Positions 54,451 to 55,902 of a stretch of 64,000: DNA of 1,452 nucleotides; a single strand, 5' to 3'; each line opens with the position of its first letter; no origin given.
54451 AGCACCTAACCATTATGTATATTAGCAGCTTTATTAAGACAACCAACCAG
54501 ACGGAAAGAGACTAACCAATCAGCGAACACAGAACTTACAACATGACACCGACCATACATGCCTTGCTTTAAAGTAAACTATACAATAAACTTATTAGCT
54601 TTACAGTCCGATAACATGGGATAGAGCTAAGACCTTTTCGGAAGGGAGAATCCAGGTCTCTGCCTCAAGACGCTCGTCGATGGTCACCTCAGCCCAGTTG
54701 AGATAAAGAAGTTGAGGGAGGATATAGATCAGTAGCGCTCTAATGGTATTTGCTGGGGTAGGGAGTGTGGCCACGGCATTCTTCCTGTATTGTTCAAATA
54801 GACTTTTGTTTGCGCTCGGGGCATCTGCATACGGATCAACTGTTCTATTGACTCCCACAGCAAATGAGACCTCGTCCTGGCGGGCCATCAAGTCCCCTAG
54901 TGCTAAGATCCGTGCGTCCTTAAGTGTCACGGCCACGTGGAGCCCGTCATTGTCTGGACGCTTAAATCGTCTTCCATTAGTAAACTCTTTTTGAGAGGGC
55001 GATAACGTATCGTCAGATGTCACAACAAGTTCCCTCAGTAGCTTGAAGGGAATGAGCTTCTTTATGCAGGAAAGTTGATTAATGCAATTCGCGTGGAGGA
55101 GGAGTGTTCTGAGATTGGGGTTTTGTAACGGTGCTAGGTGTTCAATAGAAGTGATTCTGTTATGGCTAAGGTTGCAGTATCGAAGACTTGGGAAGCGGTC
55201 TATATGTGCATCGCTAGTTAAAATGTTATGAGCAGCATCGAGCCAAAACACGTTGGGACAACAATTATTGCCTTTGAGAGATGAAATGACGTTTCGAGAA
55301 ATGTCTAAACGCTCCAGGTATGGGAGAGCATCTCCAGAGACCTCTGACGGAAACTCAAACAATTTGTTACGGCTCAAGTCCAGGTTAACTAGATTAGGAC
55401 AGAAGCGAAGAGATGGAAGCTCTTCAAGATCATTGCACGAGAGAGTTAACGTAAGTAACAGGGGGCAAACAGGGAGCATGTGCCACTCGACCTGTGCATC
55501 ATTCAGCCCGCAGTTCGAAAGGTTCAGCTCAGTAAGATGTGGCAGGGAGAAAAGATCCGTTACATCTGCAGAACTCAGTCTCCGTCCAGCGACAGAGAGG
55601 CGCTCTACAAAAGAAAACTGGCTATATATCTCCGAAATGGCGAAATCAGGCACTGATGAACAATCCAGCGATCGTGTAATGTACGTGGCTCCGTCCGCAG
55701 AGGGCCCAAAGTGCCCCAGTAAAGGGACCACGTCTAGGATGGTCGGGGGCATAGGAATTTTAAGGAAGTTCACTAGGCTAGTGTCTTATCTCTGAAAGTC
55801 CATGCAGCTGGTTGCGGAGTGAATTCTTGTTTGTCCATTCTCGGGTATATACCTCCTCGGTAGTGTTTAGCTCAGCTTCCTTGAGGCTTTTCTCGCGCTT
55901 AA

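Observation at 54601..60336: Three same-strand genes separated by only 4-5 bp (LRR protein, CFAP298, 1246-aa polytopic membrane protein)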

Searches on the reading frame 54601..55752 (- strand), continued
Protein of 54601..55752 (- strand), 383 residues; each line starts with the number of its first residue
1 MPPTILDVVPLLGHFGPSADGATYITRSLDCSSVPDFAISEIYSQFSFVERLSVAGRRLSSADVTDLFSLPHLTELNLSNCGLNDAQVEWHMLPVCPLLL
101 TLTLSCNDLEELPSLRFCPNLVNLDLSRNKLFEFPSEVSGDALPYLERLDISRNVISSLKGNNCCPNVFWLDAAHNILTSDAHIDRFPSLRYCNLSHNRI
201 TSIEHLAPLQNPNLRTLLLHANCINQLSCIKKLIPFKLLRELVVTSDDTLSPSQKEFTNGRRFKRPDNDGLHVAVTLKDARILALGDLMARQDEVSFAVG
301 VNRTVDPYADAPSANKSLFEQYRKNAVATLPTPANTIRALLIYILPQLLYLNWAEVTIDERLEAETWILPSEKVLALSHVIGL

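Call 66: fold_search(model_id=the predicted structure, library=pdb)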
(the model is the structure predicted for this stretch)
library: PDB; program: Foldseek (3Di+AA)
matches with E <= 10: 857; with E <= 0.001: 149
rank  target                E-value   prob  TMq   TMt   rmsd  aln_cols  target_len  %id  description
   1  3a7c_A                3.8e-06  1.00  0.32  0.24   5.1       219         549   22  Crystal structure of TLR2-PE-DTPA complex (released 2009-11-24)
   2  8xum_A                1.6e-05  1.00  0.36  0.19   3.2       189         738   24  Structure of LGR4 with RSPO2 (released 2025-01-15)
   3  2z81_A                1.7e-05  1.00  0.33  0.24   4.0       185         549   23  Crystal structure of the TLR1-TLR2 heterodimer induced by binding of a tri-acylated lipopeptide (released 2007-10-02)
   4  4kt1_A                1.8e-05  1.00  0.29  0.25   7.9       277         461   18  Complex of R-spondin 1 with LGR4 extracellular domain (released 2013-06-19)
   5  9ijj_4O               1.9e-05  1.00  0.38  0.31   3.4       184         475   22  In situ structure of the central apparatus in mouse sperm axoneme. (released 2025-06-04)
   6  4r6j_D                2.4e-05  1.00  0.27  0.39   7.3       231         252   20  Crystal structure of computaional designed Lucine rich repeats DLRR_H in space group P212121 (released 2015-01-07)
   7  4li1_B                3.2e-05  1.00  0.38  0.34   2.5       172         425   24  Crystal Structures of Lgr4 and its complex with R-spondin1 (released 2013-08-07)
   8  6v9u_B                3.4e-05  1.00  0.30  0.17   4.8       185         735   22  Crystal structure of human TLR8 ectodomain bound to small molecule antagonist 14c (released 2020-08-12)
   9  7yco_B                3.8e-05  1.00  0.32  0.45   6.4       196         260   26  Crystal structure of SARS-CoV-2 Receptor Binding Domain bound to A6 repebody (released 2023-07-05)
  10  9mhw_A                3.8e-05  1.00  0.31  0.17   6.0       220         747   20  Human TLR8 ectodomain with small molecule agonist 9 (released 2025-03-05)
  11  4ufr_A                4.9e-05  1.00  0.30  0.26   7.8       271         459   18  Structure of the ectodomain of LGR5 in complex with R-spondin-2 (Fu1Fu2) (released 2015-07-08)
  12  3rfs_A                5.2e-05  1.00  0.33  0.46   6.1       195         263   26  Design of a binding scaffold based on variable lymphocyte receptors of jawless vertebrates by module engineering (released 2012-03-14)
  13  6v9u_A                6.1e-05  1.00  0.30  0.16   4.8       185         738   22  Crystal structure of human TLR8 ectodomain bound to small molecule antagonist 14c (released 2020-08-12)
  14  5yq5_A                7.1e-05  1.00  0.30  0.37   6.4       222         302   18  Crystal structure of human osteomodulin (released 2018-04-25)
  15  4li2_A                7.5e-05  1.00  0.32  0.29   5.1       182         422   22  Crystal Structures of Lgr4 and its complex with R-spondin1 (released 2013-08-07)
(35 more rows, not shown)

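Call 67: search_protein_families(library=pfam, proteins=[L008:8504-11722:+], max_evalue=0.001)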
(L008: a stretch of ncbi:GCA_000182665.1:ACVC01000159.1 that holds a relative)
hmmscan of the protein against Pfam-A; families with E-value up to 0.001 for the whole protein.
L008:8504-11722:+ (1073 aa): 1 family
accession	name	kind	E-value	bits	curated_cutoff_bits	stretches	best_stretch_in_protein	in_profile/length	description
PF03302.18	VSP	-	6.9e-96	322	31.4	5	940-1073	271-397/397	Giardia variant-specific surface protein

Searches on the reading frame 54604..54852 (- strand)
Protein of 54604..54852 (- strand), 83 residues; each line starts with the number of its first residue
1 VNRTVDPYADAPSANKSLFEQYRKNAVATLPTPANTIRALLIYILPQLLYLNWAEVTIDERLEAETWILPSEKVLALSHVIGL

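Call 75: search_solved_structures(query=window:54604-54852:-, max_evalue=10, show_alignments=4)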
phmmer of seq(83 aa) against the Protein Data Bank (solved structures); distinct sequences matched with E-value up to 10: 0.
